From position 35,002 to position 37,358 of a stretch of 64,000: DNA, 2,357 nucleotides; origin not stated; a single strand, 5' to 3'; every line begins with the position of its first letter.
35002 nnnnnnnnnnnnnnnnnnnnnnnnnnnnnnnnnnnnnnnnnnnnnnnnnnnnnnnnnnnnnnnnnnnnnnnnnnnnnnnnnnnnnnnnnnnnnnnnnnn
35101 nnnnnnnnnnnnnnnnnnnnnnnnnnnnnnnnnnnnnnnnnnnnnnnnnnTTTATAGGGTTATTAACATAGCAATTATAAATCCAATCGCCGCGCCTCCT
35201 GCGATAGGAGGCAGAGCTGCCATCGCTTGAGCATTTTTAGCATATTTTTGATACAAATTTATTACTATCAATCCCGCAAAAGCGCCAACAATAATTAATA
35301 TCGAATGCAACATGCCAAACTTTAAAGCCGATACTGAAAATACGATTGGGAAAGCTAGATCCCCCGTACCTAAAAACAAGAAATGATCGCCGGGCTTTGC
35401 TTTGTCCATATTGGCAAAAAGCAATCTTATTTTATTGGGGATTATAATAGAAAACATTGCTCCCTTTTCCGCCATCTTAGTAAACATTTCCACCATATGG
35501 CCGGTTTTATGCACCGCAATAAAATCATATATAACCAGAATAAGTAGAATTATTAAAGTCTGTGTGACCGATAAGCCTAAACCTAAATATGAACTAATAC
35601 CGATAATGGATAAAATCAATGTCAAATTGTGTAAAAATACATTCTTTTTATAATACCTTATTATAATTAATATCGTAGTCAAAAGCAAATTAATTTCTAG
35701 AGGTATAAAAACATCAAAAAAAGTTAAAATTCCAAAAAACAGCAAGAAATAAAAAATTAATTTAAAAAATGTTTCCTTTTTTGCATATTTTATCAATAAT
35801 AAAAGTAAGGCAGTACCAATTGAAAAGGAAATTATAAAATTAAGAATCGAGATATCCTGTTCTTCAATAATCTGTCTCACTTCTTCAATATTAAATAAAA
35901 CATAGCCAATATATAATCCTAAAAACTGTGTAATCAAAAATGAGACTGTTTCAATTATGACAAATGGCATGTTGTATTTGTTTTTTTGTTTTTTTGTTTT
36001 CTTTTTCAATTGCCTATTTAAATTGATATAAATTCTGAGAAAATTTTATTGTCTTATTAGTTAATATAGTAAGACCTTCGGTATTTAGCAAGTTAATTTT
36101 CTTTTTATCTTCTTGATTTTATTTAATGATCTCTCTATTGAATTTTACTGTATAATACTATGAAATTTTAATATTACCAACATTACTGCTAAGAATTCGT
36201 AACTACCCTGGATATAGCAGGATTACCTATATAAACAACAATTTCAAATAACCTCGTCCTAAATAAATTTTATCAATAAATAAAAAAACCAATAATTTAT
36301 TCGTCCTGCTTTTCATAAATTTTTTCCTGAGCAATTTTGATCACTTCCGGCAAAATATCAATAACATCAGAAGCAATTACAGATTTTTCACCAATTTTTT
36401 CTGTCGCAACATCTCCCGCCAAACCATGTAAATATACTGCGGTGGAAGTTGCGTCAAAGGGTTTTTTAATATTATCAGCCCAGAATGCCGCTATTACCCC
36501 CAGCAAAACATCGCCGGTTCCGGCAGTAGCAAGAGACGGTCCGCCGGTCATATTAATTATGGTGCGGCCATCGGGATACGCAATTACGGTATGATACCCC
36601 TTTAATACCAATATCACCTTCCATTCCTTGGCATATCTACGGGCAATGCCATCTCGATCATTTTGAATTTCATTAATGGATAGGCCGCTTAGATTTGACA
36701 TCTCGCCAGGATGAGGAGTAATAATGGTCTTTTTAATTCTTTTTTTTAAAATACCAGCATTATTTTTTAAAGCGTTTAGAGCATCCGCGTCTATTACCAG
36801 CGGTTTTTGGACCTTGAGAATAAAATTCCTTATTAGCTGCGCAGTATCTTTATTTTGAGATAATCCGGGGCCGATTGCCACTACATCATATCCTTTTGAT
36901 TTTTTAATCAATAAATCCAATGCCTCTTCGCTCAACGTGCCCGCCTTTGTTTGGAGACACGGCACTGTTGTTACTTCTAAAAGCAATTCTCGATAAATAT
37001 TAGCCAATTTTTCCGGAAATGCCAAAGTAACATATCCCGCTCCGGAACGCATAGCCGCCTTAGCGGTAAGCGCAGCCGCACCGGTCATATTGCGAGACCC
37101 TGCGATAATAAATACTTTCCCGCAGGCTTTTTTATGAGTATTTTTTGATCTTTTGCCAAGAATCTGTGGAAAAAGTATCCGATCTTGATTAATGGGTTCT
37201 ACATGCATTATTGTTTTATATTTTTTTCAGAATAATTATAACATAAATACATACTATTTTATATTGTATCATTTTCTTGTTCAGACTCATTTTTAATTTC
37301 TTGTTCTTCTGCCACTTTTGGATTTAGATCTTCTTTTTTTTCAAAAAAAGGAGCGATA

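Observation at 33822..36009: Presenilin/SPP-like GxGD intramembrane protease encoded immediately upstream of a beta-propeller surface protein with a PEF-TM-basic C-terminal anchor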

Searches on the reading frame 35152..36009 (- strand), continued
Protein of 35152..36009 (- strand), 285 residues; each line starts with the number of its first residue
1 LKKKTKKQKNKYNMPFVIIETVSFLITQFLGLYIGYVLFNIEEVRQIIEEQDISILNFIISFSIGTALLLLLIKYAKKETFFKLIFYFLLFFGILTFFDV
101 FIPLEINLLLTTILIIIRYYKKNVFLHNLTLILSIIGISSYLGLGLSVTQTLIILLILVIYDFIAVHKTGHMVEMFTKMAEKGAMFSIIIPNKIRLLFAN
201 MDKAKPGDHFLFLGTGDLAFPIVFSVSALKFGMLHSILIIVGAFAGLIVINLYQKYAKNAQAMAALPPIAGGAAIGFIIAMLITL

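Call 20: search_solved_structures(query=window:35152-36009:-, max_evalue=1, show_alignments=2)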
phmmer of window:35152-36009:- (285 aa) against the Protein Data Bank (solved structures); distinct sequences matched with E-value up to 1: 1.
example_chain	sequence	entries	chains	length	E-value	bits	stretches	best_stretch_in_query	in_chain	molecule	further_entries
4hyc_A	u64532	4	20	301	3.2e-11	46.7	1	60-281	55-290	Putative uncharacterized protein | Uncharacterized protein PSH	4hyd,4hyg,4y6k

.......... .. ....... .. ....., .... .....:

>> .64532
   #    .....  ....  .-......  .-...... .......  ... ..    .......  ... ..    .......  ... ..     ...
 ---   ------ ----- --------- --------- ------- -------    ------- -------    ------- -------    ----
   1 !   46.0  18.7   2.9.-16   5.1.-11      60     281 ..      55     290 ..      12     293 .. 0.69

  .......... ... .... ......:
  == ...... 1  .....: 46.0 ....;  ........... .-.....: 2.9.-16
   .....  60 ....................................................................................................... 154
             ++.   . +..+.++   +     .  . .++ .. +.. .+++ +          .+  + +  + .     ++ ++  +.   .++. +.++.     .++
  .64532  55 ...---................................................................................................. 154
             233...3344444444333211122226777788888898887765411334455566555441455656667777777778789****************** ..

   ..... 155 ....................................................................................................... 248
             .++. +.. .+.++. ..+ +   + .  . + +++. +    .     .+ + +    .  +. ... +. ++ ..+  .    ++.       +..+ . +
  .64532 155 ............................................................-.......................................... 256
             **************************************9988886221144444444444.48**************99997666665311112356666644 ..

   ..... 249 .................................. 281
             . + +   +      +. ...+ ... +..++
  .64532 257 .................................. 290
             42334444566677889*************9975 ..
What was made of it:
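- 35524..35529 (-): YD motif (Y161-D162), the first catalytic Asp, at the end of the sixth hydrophobic segment. Aligns with the PSH 'VYDAISV' motif (call 20).
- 35359..35370 (-): GTGD motif (G214-D217), the GxGD second catalytic Asp, at the start of the seventh hydrophobic segment. Aligns with PSH 'GMGD' (call 20).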

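Call 35: find_related_loci(query=A3, collection=genome_contigs, flank=6000)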
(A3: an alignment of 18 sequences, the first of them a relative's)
Query A3 (272 aa) in genome_contigs; peptide patterns used: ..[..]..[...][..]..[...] (x = any residue, [..] = any of these).
600 stretches matched a pattern (row limit reached: there are more); 535 encode a relative of the query (tblastn E <= 1e-3); the best 80 are kept; 80 distinct loci.
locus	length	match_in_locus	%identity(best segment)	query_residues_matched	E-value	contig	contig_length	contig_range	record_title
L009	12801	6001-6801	50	3-269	8e-78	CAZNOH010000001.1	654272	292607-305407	MAG TPA_asm: uncultured Candidatus Saccharibacteria bacterium isolate SRP302447_co1_146 genome assembly, contig: NODE_19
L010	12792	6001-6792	51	3-266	1e-75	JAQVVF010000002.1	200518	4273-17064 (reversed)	MAG: Patescibacteria group bacterium isolate STF1_73 NODE_56_length_200518_cov_6.153864_Sandtown_F1, whole genome shotgu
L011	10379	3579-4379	48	3-269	5e-73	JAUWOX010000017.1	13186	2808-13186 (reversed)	MAG: bacterium isolate CSMAG_2461 CSMAG_2461_k141_541757_length_13186_cov_5.6709, whole genome shotgun sequence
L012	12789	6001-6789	44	7-269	2e-65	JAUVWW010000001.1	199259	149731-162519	MAG: bacterium isolate CSMAG_1200 CSMAG_1200_k127_5818825_length_199259_cov_17.4947, whole genome shotgun sequence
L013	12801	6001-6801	44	7-270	7e-58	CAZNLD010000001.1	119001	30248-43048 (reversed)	MAG TPA_asm: Candidatus Undinarchaeota archaeon isolate SRP141376_co1_318 genome assembly, contig: NODE_368_length_11900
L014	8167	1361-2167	39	7-270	6e-52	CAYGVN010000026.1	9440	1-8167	MAG TPA_asm: Candidatus Woesearchaeota archaeon isolate ERP119294_co1_40 genome assembly, contig: NODE_10213_length_9440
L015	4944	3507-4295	46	7-270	1e-51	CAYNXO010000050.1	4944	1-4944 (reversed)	MAG TPA_asm: Candidatus Undinarchaeota archaeon isolate binchicken_co266_153 genome assembly, contig: NODE_41676_length_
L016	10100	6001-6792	38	6-270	7e-50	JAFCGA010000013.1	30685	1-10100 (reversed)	Candidatus Pacearchaeota archaeon isolate Meg22_46_Bin_225 Meg22_46_Bin_225_scaffold_2117, whole genome shotgun sequence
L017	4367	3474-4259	40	7-270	5e-48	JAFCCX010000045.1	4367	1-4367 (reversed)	Candidatus Pacearchaeota archaeon isolate Meg19_1012_Bin_180 Meg19_1012_Bin_180_scaffold_96818, whole genome shotgun seq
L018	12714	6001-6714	39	31-268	5e-48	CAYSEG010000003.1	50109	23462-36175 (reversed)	MAG TPA_asm: uncultured Candidatus Saccharibacteria bacterium isolate binchicken_co256_109 genome assembly, contig: NODE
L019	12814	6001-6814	48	2-270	9e-48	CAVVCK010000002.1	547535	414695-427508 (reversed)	MAG: uncultured bacterium isolate MFD02416.bin.1.123 genome assembly, contig: contig_80056, whole genome shotgun sequenc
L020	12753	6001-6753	37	11-257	3e-47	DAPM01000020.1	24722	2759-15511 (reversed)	MAG TPA_asm: archaeon UBA543 isolate UBA543 UBA543_contig_8865, whole genome shotgun sequence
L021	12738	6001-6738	36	10-257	2e-46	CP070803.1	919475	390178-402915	MAG: Candidatus Woesearchaeota archaeon isolate bin1342 chromosome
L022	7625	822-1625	36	15-270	2e-43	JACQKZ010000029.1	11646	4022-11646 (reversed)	MAG: Nanobdellati archaeon isolate NC_groundwater_1190_Ag_S-0.1um_44_133 S_p1_S3_coassembly_k141_2352913, whole genome s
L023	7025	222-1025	35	15-270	5e-43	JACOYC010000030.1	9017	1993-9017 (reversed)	MAG: Nanobdellati archaeon isolate NC_groundwater_169_Ag_S-0.1um_45_10 S4_GD2017_2_S1_scaffold_5378, whole genome shotgu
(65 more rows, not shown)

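Call 53: list_cluster_members(proteins=[P0121, P0001, P0124, P0004])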
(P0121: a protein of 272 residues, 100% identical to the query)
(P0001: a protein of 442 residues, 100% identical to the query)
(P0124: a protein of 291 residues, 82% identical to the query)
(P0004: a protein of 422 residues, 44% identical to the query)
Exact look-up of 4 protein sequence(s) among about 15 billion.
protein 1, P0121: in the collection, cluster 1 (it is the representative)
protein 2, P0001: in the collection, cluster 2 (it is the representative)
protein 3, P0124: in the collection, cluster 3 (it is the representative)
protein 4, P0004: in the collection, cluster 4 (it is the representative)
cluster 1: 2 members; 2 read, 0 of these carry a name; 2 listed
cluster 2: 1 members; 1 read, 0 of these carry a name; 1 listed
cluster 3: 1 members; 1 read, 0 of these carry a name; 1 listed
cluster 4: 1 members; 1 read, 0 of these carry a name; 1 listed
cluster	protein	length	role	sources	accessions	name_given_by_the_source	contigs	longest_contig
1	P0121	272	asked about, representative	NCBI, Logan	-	-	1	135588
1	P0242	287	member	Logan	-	-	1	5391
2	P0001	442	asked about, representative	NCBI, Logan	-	-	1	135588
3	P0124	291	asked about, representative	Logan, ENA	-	-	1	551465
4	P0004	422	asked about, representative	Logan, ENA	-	-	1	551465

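Call 55: find_encoding_contigs(protein=P0125, flank=3000, max_places=2)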
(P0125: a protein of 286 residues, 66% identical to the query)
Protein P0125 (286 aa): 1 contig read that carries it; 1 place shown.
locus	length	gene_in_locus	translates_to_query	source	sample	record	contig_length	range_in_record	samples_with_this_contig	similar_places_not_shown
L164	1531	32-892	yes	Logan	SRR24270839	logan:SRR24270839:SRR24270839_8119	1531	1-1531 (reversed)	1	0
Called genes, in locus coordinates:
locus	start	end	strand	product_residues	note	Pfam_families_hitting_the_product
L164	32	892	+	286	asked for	PF06550:SPP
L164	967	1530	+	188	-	?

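Call 56: find_encoding_contigs(protein=P0131, flank=5000, max_places=1)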
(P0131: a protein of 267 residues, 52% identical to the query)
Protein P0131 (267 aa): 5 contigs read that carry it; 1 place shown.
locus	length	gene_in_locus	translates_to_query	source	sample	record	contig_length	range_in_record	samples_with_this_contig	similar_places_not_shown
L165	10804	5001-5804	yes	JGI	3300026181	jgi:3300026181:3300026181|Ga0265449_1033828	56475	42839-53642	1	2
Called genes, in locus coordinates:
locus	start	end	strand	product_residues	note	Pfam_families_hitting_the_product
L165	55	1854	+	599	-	PF17164:DUF5122 (faint), PF19565:DUF6087 (faint), PF13287:Fn3_assoc, PF13290:CHB_HEX_C_1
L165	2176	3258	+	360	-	PF18845:baeRF_family3, PF18854:baeRF_family10, PF18846:baeRF_family5 (faint), PF18856:baeRF_family12, PF10116:Host_attach, PF03465:eRF1_3 (weak)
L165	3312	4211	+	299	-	PF01256:Carb_kinase, PF02110:HK (weak)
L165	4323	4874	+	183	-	PF25900:PAPPA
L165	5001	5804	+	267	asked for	PF06550:SPP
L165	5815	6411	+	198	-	PF01966:HD (weak)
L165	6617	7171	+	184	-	-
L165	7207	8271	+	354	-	PF00291:PALP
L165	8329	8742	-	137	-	PF05746:DALR_1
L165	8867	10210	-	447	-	-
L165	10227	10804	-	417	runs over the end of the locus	PF02274:ADI, PF19420:DDAH_eukar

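Call 70: predict_structure(alignment_id=A3)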
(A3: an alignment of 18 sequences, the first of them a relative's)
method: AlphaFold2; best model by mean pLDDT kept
length: 272 residues; sequences in the alignment: 18
mean_pLDDT: 89.5   pTM: 0.88
mean pLDDT of the five models: 89.5, 88.4, 88.4, 86.3, 86.2
residues with pLDDT >= 90: 157; 70-90: 109; 50-70: 6; < 50: 0
segments of 3 or more residues with pLDDT < 50: none
pLDDT, mean of each block of 10 residues (from residue 1): 91 97 90 74 81 81 83 92 92 96 94 96 94 91 88 84 83 91 91 84 94 95 98 93 76 92 96 87
secondary structure, 60 per line:
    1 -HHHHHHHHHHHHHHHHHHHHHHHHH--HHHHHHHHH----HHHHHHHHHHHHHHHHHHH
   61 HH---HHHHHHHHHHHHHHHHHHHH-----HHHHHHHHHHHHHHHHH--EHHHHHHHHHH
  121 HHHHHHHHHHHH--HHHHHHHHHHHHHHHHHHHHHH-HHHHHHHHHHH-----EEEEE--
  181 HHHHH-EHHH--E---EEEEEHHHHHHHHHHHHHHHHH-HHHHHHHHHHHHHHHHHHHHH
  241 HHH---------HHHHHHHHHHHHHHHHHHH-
elements in order: H2-26 H29-37 H42-62 H66-85 H91-107 H111-132 H135-156 H158-168 E174-178 H181-185 E197-201 H202-218 H220-243 H253-271

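Call 72: fold_search(model_id=the predicted structure, library=pdb)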
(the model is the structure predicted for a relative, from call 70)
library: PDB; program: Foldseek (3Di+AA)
matches with E <= 10: 97; with E <= 0.001: 12
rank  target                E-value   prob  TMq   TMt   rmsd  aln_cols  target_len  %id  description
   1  4hyg_B                5.2e-06  1.00  0.66  0.72   4.7       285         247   18  Structure of a presenilin family intramembrane aspartate protease in C222 space group (released 2012-12-19)
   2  4hyg_C                6.2e-06  1.00  0.64  0.72   4.6       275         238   20  Structure of a presenilin family intramembrane aspartate protease in C222 space group (released 2012-12-19)
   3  4y6k_B                6.5e-06  1.00  0.67  0.74   4.6       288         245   18  Complex structure of presenilin homologue PSH bound to an inhibitor (released 2015-03-18)
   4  4hyc_A                1.2e-05  1.00  0.67  0.74   5.2       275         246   21  Structure of a presenilin family intramembrane aspartate protease in P2 space group (released 2012-12-19)
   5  9k92                  3.5e-05  1.00  0.66  0.66   4.7       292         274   17  Cryo-EM structure of human signal peptide peptidase like 2A (SPPL2a) (released 2025-10-29)
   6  4hyg_D                7.1e-05  1.00  0.63  0.72   5.5       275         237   21  Structure of a presenilin family intramembrane aspartate protease in C222 space group (released 2012-12-19)
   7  9k93                  1.2e-04  1.00  0.63  0.61   5.3       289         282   17  Cryo-EM structure of human signal peptide peptidase like 2A (SPPL2a) in complex with L685,458 (released 2025-10-29)
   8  6lr4_B                1.4e-04  1.00  0.64  0.58   6.5       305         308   18  Molecular basis for inhibition of human gamma-secretase by small molecule (released 2021-01-27)
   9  6lqg_B                3.5e-04  1.00  0.64  0.58   6.5       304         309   17  Human gamma-secretase in complex with small molecule Avagacestat (released 2021-01-27)
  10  6idf_B                5.0e-04  1.00  0.66  0.59   6.5       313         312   17  Cryo-EM structure of gamma secretase in complex with a Notch fragment (released 2018-12-26)
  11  6iyc_B                5.8e-04  1.00  0.61  0.55   6.7       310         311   18  Recognition of the Amyloid Precursor Protein by Human gamma-secretase (released 2019-01-23)
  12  8oqz_B                7.0e-04  1.00  0.63  0.56   6.7       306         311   17  Structure of human gamma-secretase PSEN1 APH-1B isoform reconstituted into lipid nanodisc in complex with Ab46 (released 2024-04-24)
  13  7c9i_B                1.2e-03  1.00  0.63  0.57   6.6       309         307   17  Human gamma-secretase in complex with small molecule L-685,458 (released 2021-01-27)
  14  9k95_B                1.3e-03  1.00  0.68  0.62   6.1       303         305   18  Cryo-EM structure of human gamma-secretase in complex with compound E (released 2025-10-29)
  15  8k8e_B                1.8e-03  1.00  0.62  0.56   6.6       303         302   18  Human gamma-secretase in complex with a substrate mimetic (released 2024-01-31)
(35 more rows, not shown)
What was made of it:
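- Closest known: PSH / MCMJR1, the presenilin homologue of Methanoculleus marisnigri. Same: It is the best structural match, at TM 0.72-0.74 (call 72).
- Closest known: PSH / MCMJR1, the presenilin homologue of Methanoculleus marisnigri. Different: Identity to PSH is about 20% (call 72).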

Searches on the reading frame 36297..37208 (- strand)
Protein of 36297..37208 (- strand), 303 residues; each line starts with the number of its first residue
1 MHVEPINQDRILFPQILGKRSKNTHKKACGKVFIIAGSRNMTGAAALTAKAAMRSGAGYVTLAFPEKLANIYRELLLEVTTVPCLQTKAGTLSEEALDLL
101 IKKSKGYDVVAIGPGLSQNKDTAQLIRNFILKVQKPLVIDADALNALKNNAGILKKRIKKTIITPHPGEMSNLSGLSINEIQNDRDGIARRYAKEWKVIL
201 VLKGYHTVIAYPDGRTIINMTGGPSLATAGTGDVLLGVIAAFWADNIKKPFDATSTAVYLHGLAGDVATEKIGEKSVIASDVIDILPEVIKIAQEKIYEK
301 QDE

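Call 69: search_protein_families(library=ncbifam, proteins=[window:36297-37208:-], max_evalue=0.01)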
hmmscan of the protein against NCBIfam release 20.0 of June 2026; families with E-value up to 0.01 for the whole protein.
window:36297-37208:- (303 aa): 5 families
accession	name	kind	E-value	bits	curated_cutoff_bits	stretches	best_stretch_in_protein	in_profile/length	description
TIGR00196.1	yjeF_cterm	hypoth_equivalog_domain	1.2e-67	228.2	129.85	1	16-291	11-276/277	NAD(P)H-hydrate dehydratase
NF007856.0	PRK10565.1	equivalog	7.1e-48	163.5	703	1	14-291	239-499/510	bifunctional ADP-dependent NAD(P)H-hydrate dehydratase/NAD(P)H-hydrate epimerase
NF006830.1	PRK09355.1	equivalog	9.8e-11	41.5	180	1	126-300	77-258/263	hydroxyethylthiazole kinase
TIGR00694.1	thiM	equivalog_domain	2.2e-09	37.2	256.4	1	132-290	77-244/249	hydroxyethylthiazole kinase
NF006193.0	PRK08324.2-1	subfamily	0.0014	16.9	1213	1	19-113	445-537/705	bifunctional aldolase/short-chain dehydrogenase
